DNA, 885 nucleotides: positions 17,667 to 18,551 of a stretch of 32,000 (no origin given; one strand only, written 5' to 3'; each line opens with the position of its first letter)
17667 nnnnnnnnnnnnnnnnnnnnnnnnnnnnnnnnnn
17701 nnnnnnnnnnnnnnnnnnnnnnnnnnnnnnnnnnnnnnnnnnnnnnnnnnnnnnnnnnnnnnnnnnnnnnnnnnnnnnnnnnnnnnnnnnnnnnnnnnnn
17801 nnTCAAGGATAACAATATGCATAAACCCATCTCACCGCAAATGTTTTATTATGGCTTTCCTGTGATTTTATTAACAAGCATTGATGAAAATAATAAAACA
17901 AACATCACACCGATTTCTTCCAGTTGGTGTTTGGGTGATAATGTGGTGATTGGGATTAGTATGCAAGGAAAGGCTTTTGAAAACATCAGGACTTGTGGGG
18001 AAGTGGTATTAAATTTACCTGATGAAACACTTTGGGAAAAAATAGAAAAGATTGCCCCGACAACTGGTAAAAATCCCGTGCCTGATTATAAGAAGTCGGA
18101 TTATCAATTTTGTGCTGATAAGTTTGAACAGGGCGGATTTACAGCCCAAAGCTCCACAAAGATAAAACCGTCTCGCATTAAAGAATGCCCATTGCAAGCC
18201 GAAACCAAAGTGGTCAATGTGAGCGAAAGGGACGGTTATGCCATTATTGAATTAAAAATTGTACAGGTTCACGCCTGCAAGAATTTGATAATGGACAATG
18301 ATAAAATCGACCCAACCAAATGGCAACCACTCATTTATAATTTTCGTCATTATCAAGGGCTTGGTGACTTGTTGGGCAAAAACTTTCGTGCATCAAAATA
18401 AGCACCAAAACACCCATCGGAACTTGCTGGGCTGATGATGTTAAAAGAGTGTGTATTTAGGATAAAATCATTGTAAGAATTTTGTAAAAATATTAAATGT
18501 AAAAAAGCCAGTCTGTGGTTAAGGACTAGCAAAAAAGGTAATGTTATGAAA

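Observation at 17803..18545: Extra flavin-reductase-like gene embedded in the complex I operon between nuoCD and nuoE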

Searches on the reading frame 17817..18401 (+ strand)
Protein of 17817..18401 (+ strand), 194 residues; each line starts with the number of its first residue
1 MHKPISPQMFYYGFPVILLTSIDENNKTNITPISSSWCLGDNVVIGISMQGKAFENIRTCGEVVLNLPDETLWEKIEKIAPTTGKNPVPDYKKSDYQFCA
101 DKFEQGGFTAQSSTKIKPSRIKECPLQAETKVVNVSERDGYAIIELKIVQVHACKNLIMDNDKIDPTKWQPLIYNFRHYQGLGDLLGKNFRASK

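Call 4: search_protein_families(library=pfam, proteins=[window:17817-18398:+], max_evalue=1)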
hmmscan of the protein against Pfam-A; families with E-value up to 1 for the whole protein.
window:17817-18398:+ (194 aa): 1 family
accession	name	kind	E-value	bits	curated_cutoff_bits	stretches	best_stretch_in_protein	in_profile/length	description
PF01613.24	Flavin_Reduct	-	4.6e-12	46.7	27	1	11-182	3-152/153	Flavin reductase like domain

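Call 5: search_protein_families(library=ncbifam, proteins=[window:17817-18398:+], max_evalue=1)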
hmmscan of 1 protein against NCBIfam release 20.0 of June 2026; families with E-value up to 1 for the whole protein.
window:17817-18398:+ (194 aa): 0 families

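Call 6: search_solved_structures(query=window:17817-18398:+, max_evalue=1, show_alignments=2)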
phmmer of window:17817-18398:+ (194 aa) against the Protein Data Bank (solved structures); distinct sequences matched with E-value up to 1: 2.
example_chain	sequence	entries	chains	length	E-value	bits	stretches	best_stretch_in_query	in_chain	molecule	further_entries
1eje_A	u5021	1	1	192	0.0051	19.8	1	14-154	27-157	FMN-BINDING PROTEIN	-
2d5m_A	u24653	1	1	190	0.013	18.5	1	99-194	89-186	flavoredoxin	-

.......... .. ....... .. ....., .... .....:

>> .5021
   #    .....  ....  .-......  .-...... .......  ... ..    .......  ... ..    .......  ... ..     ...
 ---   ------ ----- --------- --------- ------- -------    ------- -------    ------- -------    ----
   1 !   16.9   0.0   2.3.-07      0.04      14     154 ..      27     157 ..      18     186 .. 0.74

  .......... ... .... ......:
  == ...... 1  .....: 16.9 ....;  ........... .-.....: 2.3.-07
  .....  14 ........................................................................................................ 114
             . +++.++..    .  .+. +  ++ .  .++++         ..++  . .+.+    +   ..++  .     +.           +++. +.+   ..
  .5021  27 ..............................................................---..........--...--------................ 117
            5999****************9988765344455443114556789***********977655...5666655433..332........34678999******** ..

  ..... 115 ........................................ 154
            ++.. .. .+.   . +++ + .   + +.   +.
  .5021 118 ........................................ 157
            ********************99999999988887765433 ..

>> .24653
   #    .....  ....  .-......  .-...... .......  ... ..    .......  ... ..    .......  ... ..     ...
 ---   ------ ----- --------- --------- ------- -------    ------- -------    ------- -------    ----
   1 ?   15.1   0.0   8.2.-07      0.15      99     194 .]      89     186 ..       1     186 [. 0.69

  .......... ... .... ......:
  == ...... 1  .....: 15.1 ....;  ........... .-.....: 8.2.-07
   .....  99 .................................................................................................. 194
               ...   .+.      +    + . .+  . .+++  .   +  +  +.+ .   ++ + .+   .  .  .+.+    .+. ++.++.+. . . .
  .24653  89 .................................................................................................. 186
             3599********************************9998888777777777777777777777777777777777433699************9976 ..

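Call 7: find_homologous_proteins(query=window:17817-18398:+)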
Query window:17817-18398:+ (194 aa): 287 proteins with E <= 0.001 among 313 candidates; the best 120 are listed.
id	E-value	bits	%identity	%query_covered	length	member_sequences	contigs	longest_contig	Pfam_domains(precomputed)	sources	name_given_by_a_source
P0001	5.4e-127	439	97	100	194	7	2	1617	PF01613.25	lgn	-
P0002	9.6e-112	389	85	100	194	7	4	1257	PF01613.25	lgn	-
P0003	3.9e-91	322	70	100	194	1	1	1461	PF01613.25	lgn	-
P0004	3.3e-89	316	69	98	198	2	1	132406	PF01613.25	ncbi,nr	ncbi:MAG: flavin reductase family protein [Pasteurellaceae bacterium]|nr:flavin reductase family pro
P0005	9.1e-89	314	72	99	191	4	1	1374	PF01613.25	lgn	-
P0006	2.8e-88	313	69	99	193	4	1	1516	PF01613.25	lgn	-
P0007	1.8e-87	310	69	98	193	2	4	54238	PF01613.25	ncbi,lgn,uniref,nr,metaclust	ncbi:hypothetical protein RO21_08315 [[Actinobacillus] muris]|uniref:Flavin reductase family protein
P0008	8.2e-87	308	67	99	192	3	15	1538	PF01613.25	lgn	-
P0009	6.0e-85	302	67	100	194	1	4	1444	PF01613.25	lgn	-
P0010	1.9e-84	300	68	99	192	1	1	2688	PF01613.25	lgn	-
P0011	2.0e-84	300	75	87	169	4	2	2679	PF01613.25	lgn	-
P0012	2.1e-84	300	67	99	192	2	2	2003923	PF01613.25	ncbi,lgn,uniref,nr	ncbi:flavin reductase (DIM6/NTAB) family NADH-FMN oxidoreductase RutF [Nicoletella semolina]|uniref:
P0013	2.3e-84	300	66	100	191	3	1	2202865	PF01613.25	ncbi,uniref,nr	ncbi:flavin reductase family protein [Moraxella cuniculi]|uniref:Flavin reductase like domain n=1 Ta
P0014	6.9e-83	295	67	99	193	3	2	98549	PF01613.25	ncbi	ncbi:flavin reductase family protein [Ursidibacter sp. B-7004-1]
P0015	3.8e-82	293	66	98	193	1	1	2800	PF01613.25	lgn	-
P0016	1.3e-81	291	65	99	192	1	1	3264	PF01613.25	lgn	-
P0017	2.0e-81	290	64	98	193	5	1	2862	PF01613.25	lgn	-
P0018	2.0e-81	290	65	98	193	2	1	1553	PF01613.25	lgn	-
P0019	2.1e-81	290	65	99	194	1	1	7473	PF01613.25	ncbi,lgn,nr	ncbi:MAG: flavin reductase [Cardiobacteriaceae bacterium]|nr:flavin reductase [Cardiobacteriaceae ba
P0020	4.5e-80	286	64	99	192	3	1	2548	PF01613.25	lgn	-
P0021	8.6e-80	285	63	99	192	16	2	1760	PF01613.25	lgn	-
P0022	8.6e-80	285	63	99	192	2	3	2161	PF01613.25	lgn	-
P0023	1.2e-79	285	62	99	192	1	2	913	PF01613.25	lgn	-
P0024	3.1e-79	283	64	99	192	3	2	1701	PF01613.25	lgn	-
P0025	9.3e-79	282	64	98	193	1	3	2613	PF01243.28,PF01613.25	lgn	-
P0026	6.7e-78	279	64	99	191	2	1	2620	PF01613.25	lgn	-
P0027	8.9e-78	279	63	98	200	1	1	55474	PF01613.25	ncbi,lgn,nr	ncbi:MAG: flavin reductase family protein [Capnocytophaga sp.]|nr:flavin reductase family protein [C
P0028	1.9e-75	271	61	99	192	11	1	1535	PF01613.25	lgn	-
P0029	4.6e-75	270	59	99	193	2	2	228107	PF01613.25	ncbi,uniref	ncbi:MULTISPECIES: flavin reductase family protein [unclassified Lonepinella]|uniref:flavin reductas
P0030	1.4e-73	265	59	99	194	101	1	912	PF01613.25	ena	-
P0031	1.5e-73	265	60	98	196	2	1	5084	PF01613.25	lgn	-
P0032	4.7e-71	257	58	99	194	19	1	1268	PF01613.25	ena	-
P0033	1.2e-67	246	57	99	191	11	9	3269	PF01613.25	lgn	-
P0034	2.2e-65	238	55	95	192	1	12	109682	PF01613.25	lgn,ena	-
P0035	2.3e-65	238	55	95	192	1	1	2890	PF01613.25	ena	-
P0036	4.3e-65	237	54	95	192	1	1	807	PF01613.25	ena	-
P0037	5.3e-65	237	55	95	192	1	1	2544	PF01613.25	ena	-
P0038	5.9e-65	237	55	95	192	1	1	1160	PF01613.25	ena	-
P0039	5.9e-65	237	55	95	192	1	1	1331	PF01613.25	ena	-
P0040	8.1e-65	236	55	95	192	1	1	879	PF01613.25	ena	-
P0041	8.2e-65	236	55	95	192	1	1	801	PF01613.25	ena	-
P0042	1.1e-64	236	54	95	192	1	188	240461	PF01613.25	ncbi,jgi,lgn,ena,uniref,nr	ncbi:MAG: flavin reductase family protein [Capnocytophaga sp.]|jgi:hypothetical protein|uniref:flavi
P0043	1.1e-64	236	54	95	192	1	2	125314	PF01613.25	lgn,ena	-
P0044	1.1e-64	236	54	95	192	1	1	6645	PF01613.25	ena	-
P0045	1.1e-64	236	54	95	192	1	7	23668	PF01613.25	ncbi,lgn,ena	-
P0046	1.3e-64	236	54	95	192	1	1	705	PF01613.25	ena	-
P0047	1.6e-64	235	54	95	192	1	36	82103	PF01613.25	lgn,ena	-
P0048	1.6e-64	235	54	95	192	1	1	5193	PF01613.25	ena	-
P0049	1.6e-64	235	54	95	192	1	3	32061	PF01613.25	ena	-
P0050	1.6e-64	235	54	95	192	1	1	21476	PF01613.25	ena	-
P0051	1.6e-64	235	54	95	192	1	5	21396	PF01613.25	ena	-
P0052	1.6e-64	235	54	95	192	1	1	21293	PF01613.25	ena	-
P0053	1.6e-64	235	54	95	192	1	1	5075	PF01613.25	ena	-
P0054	2.1e-64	235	54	95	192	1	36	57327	PF01613.25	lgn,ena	-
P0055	2.4e-64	235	61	99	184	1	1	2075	PF01613.25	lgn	-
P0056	3.0e-64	234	54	95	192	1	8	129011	PF01613.25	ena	-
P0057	3.0e-64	234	54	95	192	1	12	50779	PF01613.25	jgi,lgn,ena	jgi:hypothetical protein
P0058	3.0e-64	234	54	95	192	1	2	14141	PF01613.25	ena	-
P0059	3.0e-64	234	54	95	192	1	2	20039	PF01613.25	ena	-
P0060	4.1e-64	234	54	95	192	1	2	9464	PF01613.25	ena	-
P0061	5.7e-64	233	54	95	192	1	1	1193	PF01613.25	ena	-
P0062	5.7e-64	233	54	95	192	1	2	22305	PF01613.25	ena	-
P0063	5.7e-64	233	54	95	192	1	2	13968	PF01613.25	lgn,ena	-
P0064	5.7e-64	233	54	95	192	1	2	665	PF01613.25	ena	-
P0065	7.5e-64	233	54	95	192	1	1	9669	PF01613.25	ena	-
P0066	1.1e-63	233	54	95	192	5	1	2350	PF01613.25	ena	-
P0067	1.1e-63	233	54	95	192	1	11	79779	PF01613.25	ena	-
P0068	1.5e-63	232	54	95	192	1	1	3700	PF01613.25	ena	-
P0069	1.8e-63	232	54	97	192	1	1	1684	PF01613.25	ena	-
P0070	2.8e-63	231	53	95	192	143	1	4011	PF01613.25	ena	-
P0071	3.6e-63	231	54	94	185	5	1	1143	PF01613.25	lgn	-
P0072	3.9e-63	231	53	95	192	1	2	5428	PF01613.25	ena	-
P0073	4.0e-63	231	54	95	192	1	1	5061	PF01613.25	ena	-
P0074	4.9e-63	230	55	97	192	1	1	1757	PF01613.25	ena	-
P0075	4.9e-63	230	54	97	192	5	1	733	PF01613.25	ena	-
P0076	1.0e-62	229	54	95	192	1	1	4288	PF01613.25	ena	-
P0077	1.0e-62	229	53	95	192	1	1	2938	PF01613.25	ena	-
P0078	2.0e-62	228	53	97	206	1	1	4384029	PF01613.25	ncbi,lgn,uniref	ncbi:flavin reductase family protein [Paenibacillus sp. KN14-4R]|uniref:flavin reductase family prot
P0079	2.4e-62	228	53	97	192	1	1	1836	PF01613.25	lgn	-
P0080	2.4e-62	228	53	97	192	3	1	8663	PF01613.25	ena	-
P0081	2.4e-62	228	53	97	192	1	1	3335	PF01613.25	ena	-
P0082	2.4e-62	228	53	97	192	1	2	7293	PF01613.25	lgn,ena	-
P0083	2.4e-62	228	53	97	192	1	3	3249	PF01613.25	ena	-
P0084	2.5e-62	228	53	97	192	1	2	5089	PF01613.25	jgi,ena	-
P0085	3.4e-62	228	53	97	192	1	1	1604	PF01613.25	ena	-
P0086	3.4e-62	228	53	97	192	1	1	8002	PF01613.25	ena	-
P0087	4.6e-62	227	53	97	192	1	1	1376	PF01613.25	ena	-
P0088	4.6e-62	227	53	97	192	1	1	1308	PF01613.25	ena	-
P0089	4.7e-62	227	53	97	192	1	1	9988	PF01613.25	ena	-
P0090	4.7e-62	227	53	97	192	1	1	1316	PF01613.25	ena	-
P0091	6.4e-62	227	53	97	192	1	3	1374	PF01613.25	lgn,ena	-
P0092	6.4e-62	227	53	97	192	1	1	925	PF01613.25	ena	-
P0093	6.7e-62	227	54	97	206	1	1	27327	PF01613.25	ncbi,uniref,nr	ncbi:flavin reductase family protein [Paenibacillus caui]|uniref:flavin reductase family protein n=1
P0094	8.9e-62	226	53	97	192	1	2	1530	PF01613.25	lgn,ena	-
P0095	8.9e-62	226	53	97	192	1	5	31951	PF01613.25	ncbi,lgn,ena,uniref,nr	ncbi:flavin reductase family protein [uncultured Capnocytophaga sp.]|uniref:flavin reductase family 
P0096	8.9e-62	226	53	97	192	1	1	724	PF01613.25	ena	-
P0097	8.9e-62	226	53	97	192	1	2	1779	PF01613.25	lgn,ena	-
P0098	8.9e-62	226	53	97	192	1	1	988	PF01613.25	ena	-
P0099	9.0e-62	226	53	97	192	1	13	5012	PF01613.25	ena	-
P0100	1.1e-61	226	53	97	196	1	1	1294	PF01613.25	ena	-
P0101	1.2e-61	226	53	97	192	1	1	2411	PF01613.25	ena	-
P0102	1.2e-61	226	53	97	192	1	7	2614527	PF01613.25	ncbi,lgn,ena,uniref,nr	ncbi:flavin reductase family protein [Capnocytophaga sp. oral taxon 323]|uniref:flavin reductase fam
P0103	1.2e-61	226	53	97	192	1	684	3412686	PF01613.25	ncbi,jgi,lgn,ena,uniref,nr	ncbi:Flavin reductase like domain [Capnocytophaga ochracea]|jgi:flavin reductase domain protein FMN-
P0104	1.2e-61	226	53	97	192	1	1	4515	PF01613.25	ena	-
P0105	1.2e-61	226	53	97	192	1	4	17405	PF01613.25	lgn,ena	-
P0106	1.2e-61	226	53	97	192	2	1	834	PF01613.25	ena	-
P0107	1.2e-61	226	53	97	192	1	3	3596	PF01613.25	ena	-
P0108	1.4e-61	226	53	97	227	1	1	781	PF01613.25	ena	-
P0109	1.5e-61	226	53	97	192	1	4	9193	PF01613.25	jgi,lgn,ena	-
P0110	1.7e-61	225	53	97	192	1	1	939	PF01613.25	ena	-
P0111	1.7e-61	225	53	97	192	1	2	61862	PF01613.25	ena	-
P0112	1.7e-61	225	53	97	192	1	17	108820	PF01613.25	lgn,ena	-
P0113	1.7e-61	225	53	97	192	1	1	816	PF01613.25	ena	-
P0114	1.7e-61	225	52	97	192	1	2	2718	PF01613.25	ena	-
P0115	1.7e-61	225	52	97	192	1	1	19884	PF01613.25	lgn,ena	-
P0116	1.7e-61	225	53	97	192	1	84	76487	PF01613.25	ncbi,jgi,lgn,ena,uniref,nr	ncbi:flavin reductase family protein [Capnocytophaga ochracea]|jgi:flavin reductase domain protein F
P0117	1.7e-61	225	53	97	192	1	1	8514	PF01613.25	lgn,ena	-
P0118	1.7e-61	225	53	97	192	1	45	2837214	PF01613.25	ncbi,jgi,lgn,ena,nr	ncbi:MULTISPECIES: flavin reductase family protein [Capnocytophaga]|jgi:flavin reductase domain prot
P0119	1.8e-61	225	53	97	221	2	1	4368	PF01613.25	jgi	-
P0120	1.9e-61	225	53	97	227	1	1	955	PF01613.25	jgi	jgi:flavin reductase domain protein FMN-binding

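Call 8: find_related_loci(query=window:17817-18398:+, collection=genome_contigs, flank=6000)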
Query window:17817-18398:+ (194 aa) in genome_contigs; peptide patterns used: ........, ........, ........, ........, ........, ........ (x = any residue, [..] = any of these).
40 stretches matched a pattern; 2 encode a relative of the query (tblastn E <= 1e-3); 2 distinct loci.
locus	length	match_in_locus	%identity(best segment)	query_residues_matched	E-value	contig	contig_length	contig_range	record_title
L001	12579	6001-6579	48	1-191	4e-59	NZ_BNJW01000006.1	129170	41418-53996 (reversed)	Enterococcus lactis strain CCM 8412 contig6, whole genome shotgun sequence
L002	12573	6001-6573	69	1-191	2e-96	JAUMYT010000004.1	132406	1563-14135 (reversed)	MAG: Pasteurellaceae bacterium isolate S17M_Sa_43 NODE_49_length_132406_cov_154.502527, whole genome shotgun sequence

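Call 9: find_encoding_contigs(protein=window:17817-18401:+, flank=8000, max_places=6)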
Protein window:17817-18401:+ (194 aa): no gene with exactly this product is on record in the collection.

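Call 10: find_encoding_contigs(protein=P0013, flank=8000, max_places=4)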
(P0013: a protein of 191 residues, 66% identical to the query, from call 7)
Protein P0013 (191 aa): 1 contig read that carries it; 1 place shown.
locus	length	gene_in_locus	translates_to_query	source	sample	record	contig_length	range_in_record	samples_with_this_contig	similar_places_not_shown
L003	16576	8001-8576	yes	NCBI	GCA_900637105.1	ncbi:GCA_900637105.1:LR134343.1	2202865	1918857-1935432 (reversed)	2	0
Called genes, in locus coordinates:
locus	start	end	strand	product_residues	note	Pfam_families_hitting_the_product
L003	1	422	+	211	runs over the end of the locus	PF12766:Pyridox_oxase_2, PF01243:PNPOx_N, PF10590:PNP_phzG_C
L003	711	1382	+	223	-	PF03548:LolA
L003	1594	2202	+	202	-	PF00507:Oxidored_q4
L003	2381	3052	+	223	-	PF01058:Oxidored_q6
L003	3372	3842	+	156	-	PF02566:OsmC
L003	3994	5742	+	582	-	PF00329:Complex1_30kDa, PF00346:Complex1_49kDa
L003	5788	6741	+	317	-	-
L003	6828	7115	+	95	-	PF08892:YqcI_YcgG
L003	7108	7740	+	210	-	PF01810:LysE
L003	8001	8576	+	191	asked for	PF01613:Flavin_Reduct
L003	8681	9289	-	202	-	PF01810:LysE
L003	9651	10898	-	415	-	PF07690:MFS_1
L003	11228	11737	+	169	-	PF01257:2Fe-2S_thioredx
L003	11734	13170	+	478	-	PF01512:Complex1_51K, PF10589:NADH_4Fe-4S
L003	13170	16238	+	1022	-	PF00111:Fer2, PF13510:Fer2_4, PF10588:NADH-G_4Fe-4S_3, PF22117:Fer4_Nqo3, PF04879:Molybdop_Fe4S4, PF00384:Molybdopterin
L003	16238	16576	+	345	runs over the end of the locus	PF00146:NADHdh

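Call 11: find_encoding_contigs(protein=P0001, flank=3000, max_places=4)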
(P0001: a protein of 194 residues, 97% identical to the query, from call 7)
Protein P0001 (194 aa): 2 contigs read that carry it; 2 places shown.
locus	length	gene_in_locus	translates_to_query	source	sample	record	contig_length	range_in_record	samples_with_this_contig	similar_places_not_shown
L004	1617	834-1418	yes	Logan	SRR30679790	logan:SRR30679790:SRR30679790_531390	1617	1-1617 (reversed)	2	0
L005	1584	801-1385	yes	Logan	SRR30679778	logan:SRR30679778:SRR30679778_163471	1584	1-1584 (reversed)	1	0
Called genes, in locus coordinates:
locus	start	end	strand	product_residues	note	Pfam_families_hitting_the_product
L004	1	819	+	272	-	?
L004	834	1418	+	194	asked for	PF01613:Flavin_Reduct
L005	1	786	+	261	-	?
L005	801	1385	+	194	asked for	PF01613:Flavin_Reduct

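Call 34: search_solved_structures(query=A2, max_evalue=0.01, show_alignments=1)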
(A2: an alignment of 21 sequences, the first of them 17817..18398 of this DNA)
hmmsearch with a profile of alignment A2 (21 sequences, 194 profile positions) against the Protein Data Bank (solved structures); distinct sequences matched with E-value up to 0.01: 4.
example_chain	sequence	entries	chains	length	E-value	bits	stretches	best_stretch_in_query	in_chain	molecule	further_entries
1eje_A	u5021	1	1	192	1e-07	34.8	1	15-160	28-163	FMN-BINDING PROTEIN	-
2d5m_A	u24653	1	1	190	3.7e-07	33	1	1-192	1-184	flavoredoxin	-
4z85_A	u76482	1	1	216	0.0012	21.5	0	15-171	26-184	2-nitrobenzoate nitroreductase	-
3fge_A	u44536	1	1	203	0.0017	21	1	18-80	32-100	putative flavin reductase with split barrel domain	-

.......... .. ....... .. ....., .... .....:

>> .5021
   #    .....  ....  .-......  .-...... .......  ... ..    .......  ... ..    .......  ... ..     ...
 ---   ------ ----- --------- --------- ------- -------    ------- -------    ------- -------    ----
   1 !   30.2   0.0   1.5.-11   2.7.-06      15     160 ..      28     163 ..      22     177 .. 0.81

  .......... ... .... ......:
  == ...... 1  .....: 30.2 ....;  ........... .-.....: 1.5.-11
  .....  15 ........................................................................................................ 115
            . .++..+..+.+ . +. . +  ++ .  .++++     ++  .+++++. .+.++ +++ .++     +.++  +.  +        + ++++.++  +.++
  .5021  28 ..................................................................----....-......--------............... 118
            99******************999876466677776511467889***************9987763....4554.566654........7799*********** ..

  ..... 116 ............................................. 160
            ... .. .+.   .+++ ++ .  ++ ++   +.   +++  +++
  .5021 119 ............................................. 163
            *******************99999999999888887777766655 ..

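Call 48: predict_structure(alignment_id=A3)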
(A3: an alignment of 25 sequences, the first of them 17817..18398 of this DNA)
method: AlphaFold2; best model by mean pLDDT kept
length: 194 residues; sequences in the alignment: 25
mean_pLDDT: 90.1   pTM: 0.87
mean pLDDT of the five models: 90.1, 88.2, 87.4, 87.1, 85.9
residues with pLDDT >= 90: 138; 70-90: 37; 50-70: 15; < 50: 4
segments of 3 or more residues with pLDDT < 50: 177-180
pLDDT, mean of each block of 10 residues (from residue 1): 90 91 96 91 95 97 96 93 92 91 97 98 98 96 98 93 86 63 64 57
secondary structure, 60 per line:
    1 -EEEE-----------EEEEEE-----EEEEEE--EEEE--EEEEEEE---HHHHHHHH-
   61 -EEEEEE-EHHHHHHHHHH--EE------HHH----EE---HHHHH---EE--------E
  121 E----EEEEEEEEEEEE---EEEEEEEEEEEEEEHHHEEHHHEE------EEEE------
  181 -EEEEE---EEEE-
elements in order: E2-5 E17-22 E28-33 E36-39 E42-48 H52-59 E62-67 H70-79 H102-106 E126-137 E141-154 E171-174 E182-186 E190-193
